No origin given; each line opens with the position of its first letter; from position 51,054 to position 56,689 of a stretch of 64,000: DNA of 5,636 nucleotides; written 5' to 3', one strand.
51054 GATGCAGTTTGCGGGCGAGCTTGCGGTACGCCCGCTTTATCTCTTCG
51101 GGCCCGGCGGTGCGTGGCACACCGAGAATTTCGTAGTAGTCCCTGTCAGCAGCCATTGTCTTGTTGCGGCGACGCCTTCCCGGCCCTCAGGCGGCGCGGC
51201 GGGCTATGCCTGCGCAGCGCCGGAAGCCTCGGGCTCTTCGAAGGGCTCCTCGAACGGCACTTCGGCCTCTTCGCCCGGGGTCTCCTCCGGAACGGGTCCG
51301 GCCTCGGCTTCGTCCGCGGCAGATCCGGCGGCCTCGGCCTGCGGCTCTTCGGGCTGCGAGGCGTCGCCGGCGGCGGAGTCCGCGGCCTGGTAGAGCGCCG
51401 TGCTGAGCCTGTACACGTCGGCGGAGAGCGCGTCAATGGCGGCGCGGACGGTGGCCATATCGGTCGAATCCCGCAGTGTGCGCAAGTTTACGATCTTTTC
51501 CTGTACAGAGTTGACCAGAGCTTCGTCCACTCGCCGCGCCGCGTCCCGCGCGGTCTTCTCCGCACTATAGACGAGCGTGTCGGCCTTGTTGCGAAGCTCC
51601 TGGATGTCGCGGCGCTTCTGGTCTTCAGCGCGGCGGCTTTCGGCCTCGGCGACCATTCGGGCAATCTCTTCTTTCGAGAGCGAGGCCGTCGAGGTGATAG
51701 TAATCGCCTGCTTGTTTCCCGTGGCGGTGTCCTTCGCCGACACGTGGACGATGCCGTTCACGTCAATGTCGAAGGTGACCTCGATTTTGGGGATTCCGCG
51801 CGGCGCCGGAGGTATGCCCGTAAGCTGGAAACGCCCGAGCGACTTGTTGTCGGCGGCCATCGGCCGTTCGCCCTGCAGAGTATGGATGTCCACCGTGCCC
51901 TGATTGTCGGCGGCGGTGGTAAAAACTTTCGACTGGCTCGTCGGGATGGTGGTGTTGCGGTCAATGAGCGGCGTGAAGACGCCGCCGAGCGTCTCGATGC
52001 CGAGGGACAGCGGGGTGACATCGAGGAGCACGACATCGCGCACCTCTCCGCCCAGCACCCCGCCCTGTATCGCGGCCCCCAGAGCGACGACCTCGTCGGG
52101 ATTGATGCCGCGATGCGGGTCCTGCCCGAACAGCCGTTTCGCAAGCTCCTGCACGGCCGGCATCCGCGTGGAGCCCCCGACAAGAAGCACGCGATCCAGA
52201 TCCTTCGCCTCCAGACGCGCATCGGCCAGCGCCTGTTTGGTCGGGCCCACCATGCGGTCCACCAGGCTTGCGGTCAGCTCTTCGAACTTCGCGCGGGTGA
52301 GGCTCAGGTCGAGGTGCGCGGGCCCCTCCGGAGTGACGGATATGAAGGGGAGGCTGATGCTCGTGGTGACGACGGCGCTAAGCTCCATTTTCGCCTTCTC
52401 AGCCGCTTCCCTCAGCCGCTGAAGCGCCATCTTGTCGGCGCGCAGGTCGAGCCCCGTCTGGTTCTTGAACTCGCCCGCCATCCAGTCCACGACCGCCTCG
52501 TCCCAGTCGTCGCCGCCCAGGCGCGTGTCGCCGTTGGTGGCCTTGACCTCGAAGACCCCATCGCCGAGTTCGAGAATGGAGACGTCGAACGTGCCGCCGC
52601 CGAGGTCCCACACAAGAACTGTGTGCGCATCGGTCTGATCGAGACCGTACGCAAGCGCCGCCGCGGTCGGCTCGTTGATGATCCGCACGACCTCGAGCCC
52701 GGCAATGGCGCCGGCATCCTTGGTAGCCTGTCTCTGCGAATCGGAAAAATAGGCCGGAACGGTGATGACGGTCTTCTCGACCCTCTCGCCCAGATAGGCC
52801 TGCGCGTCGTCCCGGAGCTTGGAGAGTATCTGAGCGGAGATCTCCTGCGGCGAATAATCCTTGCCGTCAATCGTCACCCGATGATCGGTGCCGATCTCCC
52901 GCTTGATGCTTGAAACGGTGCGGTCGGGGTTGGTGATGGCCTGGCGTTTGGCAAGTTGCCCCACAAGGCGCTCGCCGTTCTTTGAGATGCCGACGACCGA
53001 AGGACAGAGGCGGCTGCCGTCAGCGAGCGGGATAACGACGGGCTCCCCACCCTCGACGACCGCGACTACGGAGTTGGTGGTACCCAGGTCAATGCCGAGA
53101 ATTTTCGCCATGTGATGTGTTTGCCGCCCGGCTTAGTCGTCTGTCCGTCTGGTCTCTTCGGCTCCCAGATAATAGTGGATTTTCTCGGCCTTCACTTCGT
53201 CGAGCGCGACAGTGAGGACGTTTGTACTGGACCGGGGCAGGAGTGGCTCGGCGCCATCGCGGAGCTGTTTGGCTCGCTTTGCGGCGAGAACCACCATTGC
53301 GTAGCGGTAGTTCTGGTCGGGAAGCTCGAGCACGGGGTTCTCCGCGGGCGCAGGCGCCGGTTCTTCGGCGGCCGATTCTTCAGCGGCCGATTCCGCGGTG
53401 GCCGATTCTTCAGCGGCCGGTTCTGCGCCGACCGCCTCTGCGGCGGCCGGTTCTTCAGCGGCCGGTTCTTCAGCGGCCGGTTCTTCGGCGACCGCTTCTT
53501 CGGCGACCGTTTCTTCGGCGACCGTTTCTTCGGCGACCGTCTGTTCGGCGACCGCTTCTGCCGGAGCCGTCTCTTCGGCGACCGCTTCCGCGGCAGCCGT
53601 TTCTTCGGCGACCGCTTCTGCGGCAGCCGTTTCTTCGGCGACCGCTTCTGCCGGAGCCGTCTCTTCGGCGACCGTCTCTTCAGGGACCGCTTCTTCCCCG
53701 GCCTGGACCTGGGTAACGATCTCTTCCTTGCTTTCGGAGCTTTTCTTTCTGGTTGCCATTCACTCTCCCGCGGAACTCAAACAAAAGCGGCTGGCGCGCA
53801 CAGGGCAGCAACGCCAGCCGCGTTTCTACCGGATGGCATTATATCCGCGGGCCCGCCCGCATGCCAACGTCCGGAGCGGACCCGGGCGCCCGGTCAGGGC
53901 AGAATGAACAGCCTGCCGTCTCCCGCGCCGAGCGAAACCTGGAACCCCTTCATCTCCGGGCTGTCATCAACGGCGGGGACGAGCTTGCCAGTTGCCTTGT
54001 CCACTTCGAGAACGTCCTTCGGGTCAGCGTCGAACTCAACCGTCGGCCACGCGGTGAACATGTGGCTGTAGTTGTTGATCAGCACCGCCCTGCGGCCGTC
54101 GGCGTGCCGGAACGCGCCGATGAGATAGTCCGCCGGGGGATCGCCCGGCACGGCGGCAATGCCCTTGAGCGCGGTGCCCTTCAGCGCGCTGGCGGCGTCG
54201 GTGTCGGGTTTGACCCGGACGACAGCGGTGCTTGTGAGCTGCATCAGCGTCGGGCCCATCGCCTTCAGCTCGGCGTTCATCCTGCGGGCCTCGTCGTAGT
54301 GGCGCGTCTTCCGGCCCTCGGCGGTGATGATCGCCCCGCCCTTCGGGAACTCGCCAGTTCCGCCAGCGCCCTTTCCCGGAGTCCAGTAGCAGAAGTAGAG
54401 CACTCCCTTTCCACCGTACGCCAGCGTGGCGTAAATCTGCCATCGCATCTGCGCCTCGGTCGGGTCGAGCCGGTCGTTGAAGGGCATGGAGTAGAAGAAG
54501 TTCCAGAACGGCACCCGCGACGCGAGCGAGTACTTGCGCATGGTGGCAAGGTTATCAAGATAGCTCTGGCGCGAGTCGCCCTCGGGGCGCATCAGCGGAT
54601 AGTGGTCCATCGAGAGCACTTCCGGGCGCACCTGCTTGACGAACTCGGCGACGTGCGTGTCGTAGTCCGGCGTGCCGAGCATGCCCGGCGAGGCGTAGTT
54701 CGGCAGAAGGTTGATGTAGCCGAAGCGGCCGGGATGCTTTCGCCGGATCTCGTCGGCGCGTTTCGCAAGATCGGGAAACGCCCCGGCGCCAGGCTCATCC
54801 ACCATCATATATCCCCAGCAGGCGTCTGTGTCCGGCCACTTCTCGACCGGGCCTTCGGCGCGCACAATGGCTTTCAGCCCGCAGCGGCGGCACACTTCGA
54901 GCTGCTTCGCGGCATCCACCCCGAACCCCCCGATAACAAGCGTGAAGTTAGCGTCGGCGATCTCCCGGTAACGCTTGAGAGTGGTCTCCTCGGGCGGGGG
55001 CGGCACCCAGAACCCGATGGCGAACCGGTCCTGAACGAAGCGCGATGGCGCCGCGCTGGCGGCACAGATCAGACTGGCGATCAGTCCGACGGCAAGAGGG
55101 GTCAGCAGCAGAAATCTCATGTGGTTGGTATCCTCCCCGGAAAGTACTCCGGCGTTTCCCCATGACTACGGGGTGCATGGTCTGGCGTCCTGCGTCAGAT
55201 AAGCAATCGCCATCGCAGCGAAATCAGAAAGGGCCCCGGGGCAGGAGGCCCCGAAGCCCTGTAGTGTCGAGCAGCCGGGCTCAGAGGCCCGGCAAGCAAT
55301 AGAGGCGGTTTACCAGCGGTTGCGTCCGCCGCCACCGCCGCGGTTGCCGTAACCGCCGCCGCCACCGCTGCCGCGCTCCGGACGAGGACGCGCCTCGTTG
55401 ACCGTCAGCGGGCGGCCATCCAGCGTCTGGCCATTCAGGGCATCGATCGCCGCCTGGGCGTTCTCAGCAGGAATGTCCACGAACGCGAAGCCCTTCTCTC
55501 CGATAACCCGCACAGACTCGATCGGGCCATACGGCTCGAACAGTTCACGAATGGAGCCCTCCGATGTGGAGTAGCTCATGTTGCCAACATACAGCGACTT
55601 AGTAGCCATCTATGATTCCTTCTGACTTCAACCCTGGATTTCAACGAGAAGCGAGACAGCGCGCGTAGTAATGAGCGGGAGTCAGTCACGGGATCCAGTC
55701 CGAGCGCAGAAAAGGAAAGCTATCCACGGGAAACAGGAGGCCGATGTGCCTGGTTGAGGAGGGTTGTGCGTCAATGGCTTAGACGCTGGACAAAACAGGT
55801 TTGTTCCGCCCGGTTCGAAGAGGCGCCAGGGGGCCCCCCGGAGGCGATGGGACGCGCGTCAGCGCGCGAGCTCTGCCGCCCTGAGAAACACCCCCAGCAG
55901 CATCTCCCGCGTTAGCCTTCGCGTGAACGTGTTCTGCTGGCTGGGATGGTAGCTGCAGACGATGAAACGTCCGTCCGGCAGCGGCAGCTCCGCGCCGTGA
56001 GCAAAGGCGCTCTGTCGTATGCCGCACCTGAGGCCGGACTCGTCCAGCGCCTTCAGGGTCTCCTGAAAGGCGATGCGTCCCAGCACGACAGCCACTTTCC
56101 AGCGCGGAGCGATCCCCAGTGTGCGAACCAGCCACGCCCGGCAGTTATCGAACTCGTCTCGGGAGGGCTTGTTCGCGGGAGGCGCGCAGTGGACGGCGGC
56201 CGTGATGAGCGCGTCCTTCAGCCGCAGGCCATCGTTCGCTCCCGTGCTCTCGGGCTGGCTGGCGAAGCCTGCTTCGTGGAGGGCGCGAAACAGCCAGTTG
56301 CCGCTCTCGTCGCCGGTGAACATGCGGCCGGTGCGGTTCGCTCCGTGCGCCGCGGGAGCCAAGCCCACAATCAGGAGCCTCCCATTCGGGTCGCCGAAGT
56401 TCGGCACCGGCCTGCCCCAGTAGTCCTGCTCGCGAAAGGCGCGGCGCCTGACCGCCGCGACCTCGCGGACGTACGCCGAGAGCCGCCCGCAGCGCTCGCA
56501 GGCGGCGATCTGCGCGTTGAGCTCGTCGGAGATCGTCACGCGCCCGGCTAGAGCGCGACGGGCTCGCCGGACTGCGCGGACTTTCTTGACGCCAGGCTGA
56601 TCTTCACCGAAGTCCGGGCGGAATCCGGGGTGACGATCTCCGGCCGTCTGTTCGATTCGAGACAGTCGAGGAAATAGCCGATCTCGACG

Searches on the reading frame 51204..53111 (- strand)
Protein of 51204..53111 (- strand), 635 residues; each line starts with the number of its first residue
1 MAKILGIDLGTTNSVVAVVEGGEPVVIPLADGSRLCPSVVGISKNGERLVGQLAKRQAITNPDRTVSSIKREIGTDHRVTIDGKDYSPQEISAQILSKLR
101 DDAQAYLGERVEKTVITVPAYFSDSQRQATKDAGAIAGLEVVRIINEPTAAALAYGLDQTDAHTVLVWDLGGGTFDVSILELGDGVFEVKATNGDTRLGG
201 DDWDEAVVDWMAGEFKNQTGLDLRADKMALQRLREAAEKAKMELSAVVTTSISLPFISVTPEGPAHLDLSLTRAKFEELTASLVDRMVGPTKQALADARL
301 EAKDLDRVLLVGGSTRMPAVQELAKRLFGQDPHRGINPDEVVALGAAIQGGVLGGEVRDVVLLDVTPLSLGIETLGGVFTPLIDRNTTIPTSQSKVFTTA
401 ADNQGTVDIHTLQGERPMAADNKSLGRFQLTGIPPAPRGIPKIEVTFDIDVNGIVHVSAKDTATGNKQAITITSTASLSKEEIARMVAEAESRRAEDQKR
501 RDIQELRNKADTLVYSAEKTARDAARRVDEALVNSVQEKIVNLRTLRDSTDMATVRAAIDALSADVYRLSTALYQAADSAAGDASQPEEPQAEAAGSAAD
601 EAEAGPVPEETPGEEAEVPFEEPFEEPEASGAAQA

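Call 36: search_protein_families(library=pfam, proteins=[window:51204-53111:-])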
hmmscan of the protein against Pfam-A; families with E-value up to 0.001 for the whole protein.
window:51204-53111:- (635 aa): 2 families
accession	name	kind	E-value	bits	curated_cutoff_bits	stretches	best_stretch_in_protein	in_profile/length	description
PF00012.26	HSP70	-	3.7e-233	775.6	20.6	1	4-575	1-599/599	Hsp70 protein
PF06723.19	MreB_Mbl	-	1.1e-19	70.9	27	1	4-347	3-316/327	MreB/Mbl protein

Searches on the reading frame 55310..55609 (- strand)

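Call 82: search_protein_families(library=pfam, proteins=[window:55310-55609:-], max_evalue=0.001)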
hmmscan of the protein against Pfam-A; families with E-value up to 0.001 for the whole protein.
window:55310-55609:- (99 aa): 3 families
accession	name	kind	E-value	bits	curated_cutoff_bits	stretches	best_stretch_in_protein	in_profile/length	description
PF00076.28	RRM_1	-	2.1e-16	60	20.7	1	6-68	1-69/70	RNA recognition motif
PF03880.21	DbpA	-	5.3e-05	23.6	25.6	1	40-71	40-71/72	DbpA RNA binding domain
PF16842.11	RRM_occluded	-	0.0008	19.7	30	1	5-70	3-70/79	Occluded RNA-recognition motif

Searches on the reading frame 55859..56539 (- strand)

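Call 36: search_protein_families(library=pfam, proteins=[window:55859-56539:-])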
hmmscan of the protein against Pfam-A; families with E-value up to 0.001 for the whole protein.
window:55859-56539:- (226 aa): 1 family
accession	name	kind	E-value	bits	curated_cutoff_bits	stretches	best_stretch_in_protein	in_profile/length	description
PF03167.25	UDG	-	6.9e-27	94.7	24.3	1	46-213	1-132/141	Uracil DNA glycosylase superfamily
